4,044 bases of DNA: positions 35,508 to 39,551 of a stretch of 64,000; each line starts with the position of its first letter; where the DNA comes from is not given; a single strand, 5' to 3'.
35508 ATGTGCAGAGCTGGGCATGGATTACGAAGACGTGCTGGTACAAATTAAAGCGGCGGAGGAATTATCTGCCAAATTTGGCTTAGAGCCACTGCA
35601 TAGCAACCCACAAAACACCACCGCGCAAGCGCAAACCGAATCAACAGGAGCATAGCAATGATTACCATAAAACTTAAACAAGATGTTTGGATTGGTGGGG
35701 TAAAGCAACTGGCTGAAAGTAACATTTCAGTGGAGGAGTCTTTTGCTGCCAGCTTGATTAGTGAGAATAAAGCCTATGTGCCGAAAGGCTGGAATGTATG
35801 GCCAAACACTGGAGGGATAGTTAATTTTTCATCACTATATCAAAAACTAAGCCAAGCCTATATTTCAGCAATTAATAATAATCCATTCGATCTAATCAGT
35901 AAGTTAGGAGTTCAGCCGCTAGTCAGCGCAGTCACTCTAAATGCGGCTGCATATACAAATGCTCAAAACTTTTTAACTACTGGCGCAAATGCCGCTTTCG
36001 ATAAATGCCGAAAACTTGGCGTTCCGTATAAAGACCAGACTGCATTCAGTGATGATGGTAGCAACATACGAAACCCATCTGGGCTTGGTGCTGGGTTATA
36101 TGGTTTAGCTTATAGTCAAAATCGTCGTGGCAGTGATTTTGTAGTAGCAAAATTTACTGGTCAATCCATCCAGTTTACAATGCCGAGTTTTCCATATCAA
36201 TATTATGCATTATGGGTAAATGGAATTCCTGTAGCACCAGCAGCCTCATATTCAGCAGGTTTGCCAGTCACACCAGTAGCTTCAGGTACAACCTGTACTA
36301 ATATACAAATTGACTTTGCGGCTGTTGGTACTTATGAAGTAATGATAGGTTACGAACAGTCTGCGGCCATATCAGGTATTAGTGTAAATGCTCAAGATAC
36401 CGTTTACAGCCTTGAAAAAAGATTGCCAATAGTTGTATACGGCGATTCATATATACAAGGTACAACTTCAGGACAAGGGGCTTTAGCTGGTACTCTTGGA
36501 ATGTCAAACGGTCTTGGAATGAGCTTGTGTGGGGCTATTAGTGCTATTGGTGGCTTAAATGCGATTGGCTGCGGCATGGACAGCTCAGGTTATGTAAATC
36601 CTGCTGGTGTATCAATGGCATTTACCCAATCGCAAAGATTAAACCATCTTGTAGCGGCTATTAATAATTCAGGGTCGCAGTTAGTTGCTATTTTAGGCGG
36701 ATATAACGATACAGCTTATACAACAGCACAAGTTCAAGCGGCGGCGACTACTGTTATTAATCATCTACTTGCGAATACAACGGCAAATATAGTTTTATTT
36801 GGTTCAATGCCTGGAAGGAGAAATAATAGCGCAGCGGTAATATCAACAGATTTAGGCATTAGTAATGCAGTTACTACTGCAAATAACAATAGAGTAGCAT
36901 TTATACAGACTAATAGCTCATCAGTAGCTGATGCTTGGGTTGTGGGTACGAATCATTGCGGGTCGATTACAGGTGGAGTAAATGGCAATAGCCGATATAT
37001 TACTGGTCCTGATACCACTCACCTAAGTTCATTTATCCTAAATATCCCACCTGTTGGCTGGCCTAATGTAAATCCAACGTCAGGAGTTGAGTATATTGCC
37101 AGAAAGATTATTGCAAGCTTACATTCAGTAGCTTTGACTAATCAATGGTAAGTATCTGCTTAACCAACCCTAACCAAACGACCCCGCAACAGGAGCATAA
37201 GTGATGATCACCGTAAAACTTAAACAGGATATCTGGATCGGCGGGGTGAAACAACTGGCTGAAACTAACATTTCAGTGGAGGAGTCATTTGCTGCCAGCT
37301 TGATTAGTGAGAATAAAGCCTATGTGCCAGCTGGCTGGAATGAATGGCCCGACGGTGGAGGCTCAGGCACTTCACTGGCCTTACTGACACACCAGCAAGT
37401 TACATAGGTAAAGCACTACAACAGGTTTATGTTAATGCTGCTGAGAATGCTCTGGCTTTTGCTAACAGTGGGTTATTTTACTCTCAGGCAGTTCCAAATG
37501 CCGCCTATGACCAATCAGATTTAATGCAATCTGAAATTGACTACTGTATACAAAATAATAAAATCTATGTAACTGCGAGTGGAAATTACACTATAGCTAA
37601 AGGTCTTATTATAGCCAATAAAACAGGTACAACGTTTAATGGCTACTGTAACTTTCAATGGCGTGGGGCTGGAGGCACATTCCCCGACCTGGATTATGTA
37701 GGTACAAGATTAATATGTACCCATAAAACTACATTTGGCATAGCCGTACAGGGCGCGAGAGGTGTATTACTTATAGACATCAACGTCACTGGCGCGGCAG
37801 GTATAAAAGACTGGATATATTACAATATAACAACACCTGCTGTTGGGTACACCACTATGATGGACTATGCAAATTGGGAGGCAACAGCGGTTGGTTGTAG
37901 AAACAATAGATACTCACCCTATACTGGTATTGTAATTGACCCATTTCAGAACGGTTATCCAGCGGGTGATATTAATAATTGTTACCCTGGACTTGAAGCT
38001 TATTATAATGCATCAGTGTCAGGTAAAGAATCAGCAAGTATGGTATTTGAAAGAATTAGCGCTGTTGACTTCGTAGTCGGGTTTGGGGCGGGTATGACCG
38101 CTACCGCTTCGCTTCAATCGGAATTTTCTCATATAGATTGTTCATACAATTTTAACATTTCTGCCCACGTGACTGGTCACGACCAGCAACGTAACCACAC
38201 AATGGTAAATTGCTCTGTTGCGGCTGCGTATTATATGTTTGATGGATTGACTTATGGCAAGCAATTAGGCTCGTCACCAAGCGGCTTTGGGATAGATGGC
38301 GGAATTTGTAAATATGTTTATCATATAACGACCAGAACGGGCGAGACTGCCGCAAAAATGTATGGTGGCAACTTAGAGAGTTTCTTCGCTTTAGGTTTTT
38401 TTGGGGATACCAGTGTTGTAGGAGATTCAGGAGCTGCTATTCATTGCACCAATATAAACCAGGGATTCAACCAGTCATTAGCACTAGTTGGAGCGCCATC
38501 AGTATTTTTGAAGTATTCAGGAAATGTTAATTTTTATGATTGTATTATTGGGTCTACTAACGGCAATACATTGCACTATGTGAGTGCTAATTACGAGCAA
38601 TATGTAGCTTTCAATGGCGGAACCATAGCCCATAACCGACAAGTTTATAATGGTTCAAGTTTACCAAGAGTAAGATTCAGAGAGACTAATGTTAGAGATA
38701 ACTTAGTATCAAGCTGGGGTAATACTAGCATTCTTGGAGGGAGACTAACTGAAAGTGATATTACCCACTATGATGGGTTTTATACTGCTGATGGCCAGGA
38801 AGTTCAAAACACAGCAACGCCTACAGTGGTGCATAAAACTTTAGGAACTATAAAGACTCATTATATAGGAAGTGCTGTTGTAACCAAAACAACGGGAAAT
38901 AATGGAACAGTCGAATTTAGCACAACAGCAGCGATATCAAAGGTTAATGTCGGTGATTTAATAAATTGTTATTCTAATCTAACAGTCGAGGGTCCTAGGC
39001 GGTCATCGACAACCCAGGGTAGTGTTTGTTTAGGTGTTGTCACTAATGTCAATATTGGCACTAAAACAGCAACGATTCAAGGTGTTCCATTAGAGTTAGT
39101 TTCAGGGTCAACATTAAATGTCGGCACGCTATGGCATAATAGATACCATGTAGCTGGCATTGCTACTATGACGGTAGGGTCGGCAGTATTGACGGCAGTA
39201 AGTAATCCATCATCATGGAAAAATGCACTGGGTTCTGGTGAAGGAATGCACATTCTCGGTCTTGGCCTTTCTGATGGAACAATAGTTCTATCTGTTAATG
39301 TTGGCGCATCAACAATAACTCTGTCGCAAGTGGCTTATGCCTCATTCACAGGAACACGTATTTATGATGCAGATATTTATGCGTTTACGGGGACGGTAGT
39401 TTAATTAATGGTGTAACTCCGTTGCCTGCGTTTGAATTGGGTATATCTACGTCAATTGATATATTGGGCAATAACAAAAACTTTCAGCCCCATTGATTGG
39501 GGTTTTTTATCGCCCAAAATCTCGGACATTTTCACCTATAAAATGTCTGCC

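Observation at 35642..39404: Two-gene cassette between portal and capsid built from a repeated SD + 50-aa leader and unrelated passenger domains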

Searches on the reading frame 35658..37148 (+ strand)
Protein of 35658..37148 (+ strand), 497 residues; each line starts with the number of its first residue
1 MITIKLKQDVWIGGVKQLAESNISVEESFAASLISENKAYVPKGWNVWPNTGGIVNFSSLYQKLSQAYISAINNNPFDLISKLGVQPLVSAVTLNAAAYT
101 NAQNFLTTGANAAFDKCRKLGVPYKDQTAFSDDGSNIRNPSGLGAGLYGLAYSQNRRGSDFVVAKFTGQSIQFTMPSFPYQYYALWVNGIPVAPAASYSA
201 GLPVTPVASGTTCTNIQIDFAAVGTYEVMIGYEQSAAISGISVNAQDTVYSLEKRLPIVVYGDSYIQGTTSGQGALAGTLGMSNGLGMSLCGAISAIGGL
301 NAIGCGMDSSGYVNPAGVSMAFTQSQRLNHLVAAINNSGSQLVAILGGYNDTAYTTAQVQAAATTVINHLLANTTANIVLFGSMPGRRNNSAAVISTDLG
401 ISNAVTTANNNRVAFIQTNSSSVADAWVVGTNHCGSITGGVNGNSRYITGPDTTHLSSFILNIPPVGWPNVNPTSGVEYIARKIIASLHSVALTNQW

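Call 7: search_protein_families(library=pfam, proteins=[window:35658-37148:+], max_evalue=0.01)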
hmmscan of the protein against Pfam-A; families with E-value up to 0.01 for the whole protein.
window:35658-37148:+ (497 aa): 0 families

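Call 8: search_protein_families(library=phrogs, proteins=[window:35658-37148:+], max_evalue=0.01)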
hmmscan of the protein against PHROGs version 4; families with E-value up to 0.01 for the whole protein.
window:35658-37148:+ (497 aa): 0 families

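Call 14: find_homologous_proteins(query=window:35658-37148:+, region=1-55, max_evalue=0.01)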
Query window:35658-37148:+, residues 1-55 (55 aa): 1 proteins with E <= 0.01 among 9 candidates.
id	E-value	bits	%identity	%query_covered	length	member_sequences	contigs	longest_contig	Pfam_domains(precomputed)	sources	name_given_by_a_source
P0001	2.0e-26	108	100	100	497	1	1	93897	-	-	-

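Call 19: find_homologous_proteins(query=window:35658-37148:+, max_evalue=0.001)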
Query window:35658-37148:+ (497 aa): 7 proteins with E <= 0.001 among 8000 candidates.
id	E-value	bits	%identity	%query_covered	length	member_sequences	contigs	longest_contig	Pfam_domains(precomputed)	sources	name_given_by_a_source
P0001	0.0e+0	1089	100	100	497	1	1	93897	-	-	-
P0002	9.0e-86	307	42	91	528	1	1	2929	-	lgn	-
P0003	1.1e-84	303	42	90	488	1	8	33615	-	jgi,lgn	-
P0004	1.5e-84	303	45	89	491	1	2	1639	-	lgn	-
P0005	2.7e-83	299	43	88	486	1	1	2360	-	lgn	-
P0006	7.6e-49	185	36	90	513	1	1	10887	-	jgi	jgi:hypothetical protein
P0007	1.8e-45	174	36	89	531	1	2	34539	-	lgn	-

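Call 23: find_encoding_contigs(protein=P0003, flank=8000, max_places=4)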
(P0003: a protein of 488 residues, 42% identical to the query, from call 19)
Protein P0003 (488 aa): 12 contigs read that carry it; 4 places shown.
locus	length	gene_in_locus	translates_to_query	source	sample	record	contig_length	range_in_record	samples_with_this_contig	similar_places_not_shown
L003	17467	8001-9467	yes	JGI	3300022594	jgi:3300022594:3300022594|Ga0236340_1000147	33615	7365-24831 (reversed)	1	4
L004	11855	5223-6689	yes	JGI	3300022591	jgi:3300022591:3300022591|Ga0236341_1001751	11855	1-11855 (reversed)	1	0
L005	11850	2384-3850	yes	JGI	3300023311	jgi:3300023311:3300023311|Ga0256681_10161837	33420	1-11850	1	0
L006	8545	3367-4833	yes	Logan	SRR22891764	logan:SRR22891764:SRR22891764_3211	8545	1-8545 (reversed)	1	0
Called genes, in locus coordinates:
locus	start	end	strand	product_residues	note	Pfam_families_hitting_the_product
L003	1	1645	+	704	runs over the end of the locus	PF16510:P22_portal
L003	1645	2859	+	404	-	PF17338:GP88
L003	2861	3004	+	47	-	-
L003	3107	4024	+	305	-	-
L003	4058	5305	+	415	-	PF11651:P22_CoatProtein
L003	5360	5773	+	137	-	-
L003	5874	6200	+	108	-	-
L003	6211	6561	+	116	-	-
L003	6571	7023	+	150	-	-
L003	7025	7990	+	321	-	-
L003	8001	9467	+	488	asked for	-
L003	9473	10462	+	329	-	PF24175:SU10_adaptor (faint)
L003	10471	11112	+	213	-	-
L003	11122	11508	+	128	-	-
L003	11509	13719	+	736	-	PF11134:Phage_stabilise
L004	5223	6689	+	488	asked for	-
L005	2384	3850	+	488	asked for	-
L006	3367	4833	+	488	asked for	-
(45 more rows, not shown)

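Call 24: find_encoding_contigs(protein=P0007, flank=8000, max_places=3)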
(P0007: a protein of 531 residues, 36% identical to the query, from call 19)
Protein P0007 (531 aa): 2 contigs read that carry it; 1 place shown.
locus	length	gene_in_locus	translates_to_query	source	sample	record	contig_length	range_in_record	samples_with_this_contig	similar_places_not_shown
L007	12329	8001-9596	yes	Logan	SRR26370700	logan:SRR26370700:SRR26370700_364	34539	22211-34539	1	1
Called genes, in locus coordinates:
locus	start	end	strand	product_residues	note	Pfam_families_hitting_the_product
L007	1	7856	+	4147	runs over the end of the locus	PF18823:InPase, PF04851:ResIII (weak), PF13872:AAA_34, PF13871:Helicase_C_4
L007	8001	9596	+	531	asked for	-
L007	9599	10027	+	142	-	-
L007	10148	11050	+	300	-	PF13472:Lipase_GDSL_2 (faint)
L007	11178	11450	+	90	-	-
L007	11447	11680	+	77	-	PF25612:DUF7940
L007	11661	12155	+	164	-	PF00959:Phage_lysozyme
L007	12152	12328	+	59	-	?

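Call 25: find_encoding_contigs(protein=P0006, flank=8000, max_places=3)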
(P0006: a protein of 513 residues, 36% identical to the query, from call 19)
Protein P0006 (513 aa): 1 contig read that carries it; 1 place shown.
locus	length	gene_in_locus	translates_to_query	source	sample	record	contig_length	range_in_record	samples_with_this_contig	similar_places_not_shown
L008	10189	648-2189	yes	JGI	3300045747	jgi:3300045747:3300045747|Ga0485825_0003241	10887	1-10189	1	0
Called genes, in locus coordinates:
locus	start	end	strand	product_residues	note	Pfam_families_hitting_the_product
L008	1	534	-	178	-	?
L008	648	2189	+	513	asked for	-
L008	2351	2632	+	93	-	-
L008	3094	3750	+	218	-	-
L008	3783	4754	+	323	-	-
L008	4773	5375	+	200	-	-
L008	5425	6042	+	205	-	-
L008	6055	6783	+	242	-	PF24175:SU10_adaptor (weak)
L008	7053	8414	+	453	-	-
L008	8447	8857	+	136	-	-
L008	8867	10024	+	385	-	PF13884:Peptidase_S74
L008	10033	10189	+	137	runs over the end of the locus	-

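Call 43: search_solved_structures(query=A2, max_evalue=1, show_alignments=2)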
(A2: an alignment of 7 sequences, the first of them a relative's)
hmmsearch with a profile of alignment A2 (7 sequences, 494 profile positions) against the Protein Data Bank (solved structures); distinct sequences matched with E-value up to 1: 7.
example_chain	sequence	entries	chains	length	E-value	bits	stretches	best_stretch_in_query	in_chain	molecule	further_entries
7rqg_A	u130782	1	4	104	0.29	13.2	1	47-105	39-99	Non-structural protein 3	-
5b5u_A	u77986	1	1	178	0.29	13.2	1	359-415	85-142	L-asparaginase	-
5b74_A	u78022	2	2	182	0.3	13.1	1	359-415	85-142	L-asparaginase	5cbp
4nje_A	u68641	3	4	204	0.38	12.8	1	359-415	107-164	L-asparaginase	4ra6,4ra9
9ufr_A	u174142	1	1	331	0.5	12.4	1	359-417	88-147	asparaginase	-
9ufq_A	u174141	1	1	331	0.5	12.4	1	359-417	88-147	asparaginase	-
4q0m_A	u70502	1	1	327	0.82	11.7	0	359-415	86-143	L-asparaginase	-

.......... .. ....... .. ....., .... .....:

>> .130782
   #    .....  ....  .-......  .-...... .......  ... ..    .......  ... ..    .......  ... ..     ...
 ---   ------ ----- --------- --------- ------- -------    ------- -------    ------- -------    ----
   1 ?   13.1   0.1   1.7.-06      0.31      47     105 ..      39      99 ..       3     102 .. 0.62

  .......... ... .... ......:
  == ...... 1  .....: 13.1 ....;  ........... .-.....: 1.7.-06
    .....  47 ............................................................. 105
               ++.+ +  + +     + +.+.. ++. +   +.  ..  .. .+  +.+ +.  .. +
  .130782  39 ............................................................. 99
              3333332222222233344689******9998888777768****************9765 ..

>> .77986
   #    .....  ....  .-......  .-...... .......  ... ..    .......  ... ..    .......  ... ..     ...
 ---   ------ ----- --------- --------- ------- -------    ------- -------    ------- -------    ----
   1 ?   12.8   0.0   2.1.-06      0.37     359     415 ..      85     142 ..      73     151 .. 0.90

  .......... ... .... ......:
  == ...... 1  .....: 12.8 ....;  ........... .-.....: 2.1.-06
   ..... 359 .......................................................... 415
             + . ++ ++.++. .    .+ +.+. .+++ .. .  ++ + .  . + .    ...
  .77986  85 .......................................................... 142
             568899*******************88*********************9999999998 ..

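Call 45: search_protein_families(library=pfam, proteins=[window:35658-37148:+], max_evalue=1)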
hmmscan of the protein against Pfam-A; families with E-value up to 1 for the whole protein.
window:35658-37148:+ (497 aa): 1 family
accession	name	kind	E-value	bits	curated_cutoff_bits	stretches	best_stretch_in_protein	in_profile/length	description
PF13472.12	Lipase_GDSL_2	-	0.033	15.1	32.9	1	261-388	2-115/178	GDSL-like Lipase/Acylhydrolase family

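Call 79: predict_structure(alignment_id=A6)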
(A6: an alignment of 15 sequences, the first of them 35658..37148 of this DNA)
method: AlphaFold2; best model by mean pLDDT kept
length: 497 residues; sequences in the alignment: 15
mean_pLDDT: 69.5   pTM: 0.71
mean pLDDT of the five models: 69.5, 62.2, 61.1, 58.0, 56.4
residues with pLDDT >= 90: 100; 70-90: 185; 50-70: 90; < 50: 122
segments of 3 or more residues with pLDDT < 50: 48-56, 131-156, 196-206, 267-286, 422-470
pLDDT, mean of each block of 10 residues (from residue 1): 91 92 90 85 58 52 87 66 59 86 86 84 69 39 32 47 90 78 72 51 46 82 87 65 93 89 57 41 51 84 73 64 80 87 80 81 95 96 63 78 95 82 44 29 31 27 36 62 85 85
secondary structure, 60 per line:
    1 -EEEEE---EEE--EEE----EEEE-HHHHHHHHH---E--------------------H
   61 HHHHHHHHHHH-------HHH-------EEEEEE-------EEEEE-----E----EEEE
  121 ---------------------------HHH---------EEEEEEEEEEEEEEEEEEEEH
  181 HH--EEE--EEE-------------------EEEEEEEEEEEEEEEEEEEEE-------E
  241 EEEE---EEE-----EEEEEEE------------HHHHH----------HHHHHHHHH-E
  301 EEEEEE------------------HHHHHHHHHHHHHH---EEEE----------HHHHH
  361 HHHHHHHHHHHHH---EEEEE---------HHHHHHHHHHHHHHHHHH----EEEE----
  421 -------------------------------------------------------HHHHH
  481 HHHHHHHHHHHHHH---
elements in order: E2-6 E10-12 E15-17 E22-25 H27-35 H60-71 E89-94 E102-106 E117-120 E160-179 E185-187 E190-192 E212-232 E240-244 E248-250 E256-262 H275-279 H290-298 E300-306 H325-338 E342-345 H356-373 E377-381 H391-408 E413-416 H476-494

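Call 84: fold_search(model_id=the predicted structure, library=pdb)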
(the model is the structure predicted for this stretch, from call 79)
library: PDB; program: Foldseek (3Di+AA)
matches with E <= 10: 1633; with E <= 0.001: 26
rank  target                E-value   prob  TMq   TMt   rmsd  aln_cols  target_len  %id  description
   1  2wab_A                5.6e-11  1.00  0.38  0.55   6.6       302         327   14  Structure of an active site mutant of a family two carbohydrate esterase from Clostridium thermocellum in complex with (released 2009-03-24)
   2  4xvh                  2.0e-10  1.00  0.39  0.55   7.9       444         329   12  Crystal structure of a Corynascus thermopiles (Myceliophthora fergusii) carbohydrate esterase family 2 (CE2) enzyme plus (released 2015-02-11)
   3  2wao_A                2.7e-10  1.00  0.37  0.53   7.1       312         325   16  Structure of a family two carbohydrate esterase from Clostridium thermocellum in complex with cellohexaose (released 2009-10-06)
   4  3u37_B                4.3e-10  1.00  0.36  0.45  10.4       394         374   12  An Acetyl Xylan Esterase (Est2A) from the Rumen Bacterium Butyrivibrio proteoclasticus. (released 2013-02-13)
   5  2waa                  8.6e-10  1.00  0.35  0.50   8.7       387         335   12  Structure of a family two carbohydrate esterase from Cellvibrio japonicus (released 2009-03-24)
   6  4dev_D                1.6e-09  1.00  0.36  0.45   9.6       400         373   12  An Acetyl Xylan Esterase (Est2A) from the Rumen Bacterium Butyrivibrio proteoclasticus. (released 2013-02-13)
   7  4dev_A                2.6e-09  1.00  0.35  0.45   9.9       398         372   11  An Acetyl Xylan Esterase (Est2A) from the Rumen Bacterium Butyrivibrio proteoclasticus. (released 2013-02-13)
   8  3u37_H                2.9e-09  1.00  0.36  0.46   9.6       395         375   11  An Acetyl Xylan Esterase (Est2A) from the Rumen Bacterium Butyrivibrio proteoclasticus. (released 2013-02-13)
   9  3skv_B                7.0e-09  1.00  0.39  0.55   6.7       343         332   10  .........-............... SsfX3 from a Tetracycline Biosynthetic Pathway (released 2011-10-05)
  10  3u37_A                7.4e-09  1.00  0.36  0.46   9.6       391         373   12  An Acetyl Xylan Esterase (Est2A) from the Rumen Bacterium Butyrivibrio proteoclasticus. (released 2013-02-13)
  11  2w9x_B                8.3e-09  1.00  0.32  0.46  10.2       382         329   11  The active site of a carbohydrate esterase displays divergent catalytic and non-catalytic binding functions (released 2009-03-24)
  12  3skv_A                2.5e-08  1.00  0.39  0.53   6.5       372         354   10  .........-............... SsfX3 from a Tetracycline Biosynthetic Pathway (released 2011-10-05)
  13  2w9x_A                2.8e-06  1.00  0.27  0.40   9.6       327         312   12  The active site of a carbohydrate esterase displays divergent catalytic and non-catalytic binding functions (released 2009-03-24)
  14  8h09_B                5.4e-05  1.00  0.24  0.30  11.8       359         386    9  Structure of the thermolabile hemolysin from Vibrio alginolyticus (apo form) (released 2023-08-16)
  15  7bxb_A                1.1e-04  1.00  0.25  0.51   5.8       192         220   14  Crystal structure of Ca_00311 (released 2021-04-21)
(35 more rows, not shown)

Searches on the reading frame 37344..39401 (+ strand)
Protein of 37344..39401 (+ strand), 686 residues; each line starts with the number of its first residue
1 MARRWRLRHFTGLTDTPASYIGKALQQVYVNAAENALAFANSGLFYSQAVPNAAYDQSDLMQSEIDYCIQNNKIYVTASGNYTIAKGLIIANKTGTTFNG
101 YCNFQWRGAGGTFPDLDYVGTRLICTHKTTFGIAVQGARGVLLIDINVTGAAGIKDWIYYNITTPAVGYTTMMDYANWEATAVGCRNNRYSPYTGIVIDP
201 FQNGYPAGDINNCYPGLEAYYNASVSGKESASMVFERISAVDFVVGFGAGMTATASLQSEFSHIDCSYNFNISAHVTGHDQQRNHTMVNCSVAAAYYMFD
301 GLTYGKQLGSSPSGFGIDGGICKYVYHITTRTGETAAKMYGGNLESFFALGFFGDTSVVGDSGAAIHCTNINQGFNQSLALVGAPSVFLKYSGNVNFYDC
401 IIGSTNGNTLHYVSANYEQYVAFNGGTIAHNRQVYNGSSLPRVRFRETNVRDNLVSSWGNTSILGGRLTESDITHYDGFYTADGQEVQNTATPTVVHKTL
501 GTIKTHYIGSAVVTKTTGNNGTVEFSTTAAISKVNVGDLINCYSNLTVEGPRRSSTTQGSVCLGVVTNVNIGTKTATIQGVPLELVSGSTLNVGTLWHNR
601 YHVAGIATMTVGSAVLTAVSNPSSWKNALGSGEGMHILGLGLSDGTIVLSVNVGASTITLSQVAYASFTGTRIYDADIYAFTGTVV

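Call 7: search_protein_families(library=pfam, proteins=[window:37344-39401:+], max_evalue=0.01)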
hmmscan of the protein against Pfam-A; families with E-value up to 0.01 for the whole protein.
window:37344-39401:+ (686 aa): 0 families

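Call 8: search_protein_families(library=phrogs, proteins=[window:37344-39401:+], max_evalue=0.01)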
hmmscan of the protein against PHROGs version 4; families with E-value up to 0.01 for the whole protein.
window:37344-39401:+ (686 aa): 0 families

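Call 20: find_homologous_proteins(query=window:37344-39401:+, max_evalue=0.001)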
Query window:37344-39401:+ (686 aa): 3 proteins with E <= 0.001 among 8000 candidates.
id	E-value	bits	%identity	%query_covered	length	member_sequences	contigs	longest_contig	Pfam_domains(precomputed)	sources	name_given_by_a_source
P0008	0.0e+0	1550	100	100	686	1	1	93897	-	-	-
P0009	1.2e-9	55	25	50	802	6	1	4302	PF12708.13,PF27114.1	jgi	jgi:hypothetical protein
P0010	1.6e-6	45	24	92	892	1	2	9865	PF27114.1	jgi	jgi:hypothetical protein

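Call 44: search_solved_structures(query=window:37344-39401:+, max_evalue=1, show_alignments=2)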
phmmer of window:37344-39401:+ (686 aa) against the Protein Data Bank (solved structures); distinct sequences matched with E-value up to 1: 0.

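Call 45: search_protein_families(library=pfam, proteins=[window:37344-39401:+, P0009, P0010], max_evalue=1)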
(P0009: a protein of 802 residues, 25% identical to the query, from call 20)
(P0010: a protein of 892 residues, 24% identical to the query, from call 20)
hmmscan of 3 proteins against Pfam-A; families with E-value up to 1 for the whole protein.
window:37344-39401:+ (686 aa): 0 families

P0009 (802 aa): 2 families
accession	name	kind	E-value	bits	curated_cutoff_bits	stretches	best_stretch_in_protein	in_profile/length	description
PF12708.12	Pect-lyase_RHGA_epim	-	8.7e-07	29.4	27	1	106-157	2-52/213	Rhamnogalacturonase A/epimerase, pectate lyase-like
PF12951.13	PATR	-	0.17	12.4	27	1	463-476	9-21/30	Passenger-associated-transport-repeat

P0010 (892 aa): 1 family
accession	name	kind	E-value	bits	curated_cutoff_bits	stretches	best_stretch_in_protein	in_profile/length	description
PF12708.12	Pect-lyase_RHGA_epim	-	0.00023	21.5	27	1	106-159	1-53/213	Rhamnogalacturonase A/epimerase, pectate lyase-like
